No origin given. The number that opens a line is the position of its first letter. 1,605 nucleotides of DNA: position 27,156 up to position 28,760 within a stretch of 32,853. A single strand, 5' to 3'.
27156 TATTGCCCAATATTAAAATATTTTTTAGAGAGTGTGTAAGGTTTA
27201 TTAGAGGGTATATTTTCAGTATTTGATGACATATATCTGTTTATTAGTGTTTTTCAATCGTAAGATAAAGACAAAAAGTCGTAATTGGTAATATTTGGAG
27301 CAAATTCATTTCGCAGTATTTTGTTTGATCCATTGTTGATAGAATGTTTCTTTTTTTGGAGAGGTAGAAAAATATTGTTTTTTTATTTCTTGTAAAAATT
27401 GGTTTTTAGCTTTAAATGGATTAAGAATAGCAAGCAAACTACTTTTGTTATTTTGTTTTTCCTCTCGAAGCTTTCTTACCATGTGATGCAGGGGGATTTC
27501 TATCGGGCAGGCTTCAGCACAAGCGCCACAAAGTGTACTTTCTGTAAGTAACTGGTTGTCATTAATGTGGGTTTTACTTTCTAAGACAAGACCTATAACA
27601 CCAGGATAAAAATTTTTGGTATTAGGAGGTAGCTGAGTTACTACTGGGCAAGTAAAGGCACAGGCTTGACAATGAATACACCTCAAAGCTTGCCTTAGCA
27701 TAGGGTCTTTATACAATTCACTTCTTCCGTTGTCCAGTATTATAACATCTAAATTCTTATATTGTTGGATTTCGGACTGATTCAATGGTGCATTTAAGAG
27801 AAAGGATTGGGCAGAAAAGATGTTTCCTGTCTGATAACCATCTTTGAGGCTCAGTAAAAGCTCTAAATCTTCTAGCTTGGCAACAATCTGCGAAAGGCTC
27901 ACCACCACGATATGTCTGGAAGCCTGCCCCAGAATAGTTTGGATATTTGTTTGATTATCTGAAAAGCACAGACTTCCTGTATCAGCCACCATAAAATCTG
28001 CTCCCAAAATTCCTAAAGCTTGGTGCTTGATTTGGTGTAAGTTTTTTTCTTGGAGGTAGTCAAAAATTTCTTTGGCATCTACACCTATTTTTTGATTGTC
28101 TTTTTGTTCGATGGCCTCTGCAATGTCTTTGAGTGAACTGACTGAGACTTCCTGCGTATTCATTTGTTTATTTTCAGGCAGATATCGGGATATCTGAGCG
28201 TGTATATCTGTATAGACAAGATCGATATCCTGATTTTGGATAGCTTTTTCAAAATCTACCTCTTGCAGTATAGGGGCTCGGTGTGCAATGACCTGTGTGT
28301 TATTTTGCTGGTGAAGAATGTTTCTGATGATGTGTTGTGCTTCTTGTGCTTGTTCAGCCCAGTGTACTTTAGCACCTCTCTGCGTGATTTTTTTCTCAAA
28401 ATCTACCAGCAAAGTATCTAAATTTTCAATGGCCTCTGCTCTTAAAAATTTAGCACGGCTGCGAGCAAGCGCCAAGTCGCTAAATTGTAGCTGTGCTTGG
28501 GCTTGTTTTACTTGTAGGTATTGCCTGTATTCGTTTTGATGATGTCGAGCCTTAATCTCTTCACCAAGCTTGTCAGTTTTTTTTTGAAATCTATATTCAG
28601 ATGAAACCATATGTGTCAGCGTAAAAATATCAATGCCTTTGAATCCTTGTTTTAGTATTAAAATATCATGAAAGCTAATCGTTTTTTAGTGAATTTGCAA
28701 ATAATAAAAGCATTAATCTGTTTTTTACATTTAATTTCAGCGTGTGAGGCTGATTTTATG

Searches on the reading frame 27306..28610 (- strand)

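Call 69: search_protein_families(library=pfam, proteins=[window:27306-28610:-], max_evalue=0.0001)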
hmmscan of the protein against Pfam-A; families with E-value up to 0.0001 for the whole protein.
window:27306-28610:- (434 aa): 4 families
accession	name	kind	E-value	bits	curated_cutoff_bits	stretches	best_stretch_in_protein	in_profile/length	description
PF02589.21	LUD_dom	-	4e-19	69.5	22.6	1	71-255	4-143/189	LUD domain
PF13183.11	Fer4_8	-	1.8e-09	38.4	27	1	308-372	2-68/68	4Fe-4S dicluster domain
PF14691.11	Fer4_20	-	7.1e-06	26.2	25.8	0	301-328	14-43/113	Dihydroprymidine dehydrogenase domain II, 4Fe-4S cluster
PF13187.11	Fer4_9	-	1.5e-05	25.4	27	0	299-322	34-48/52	4Fe-4S dicluster domain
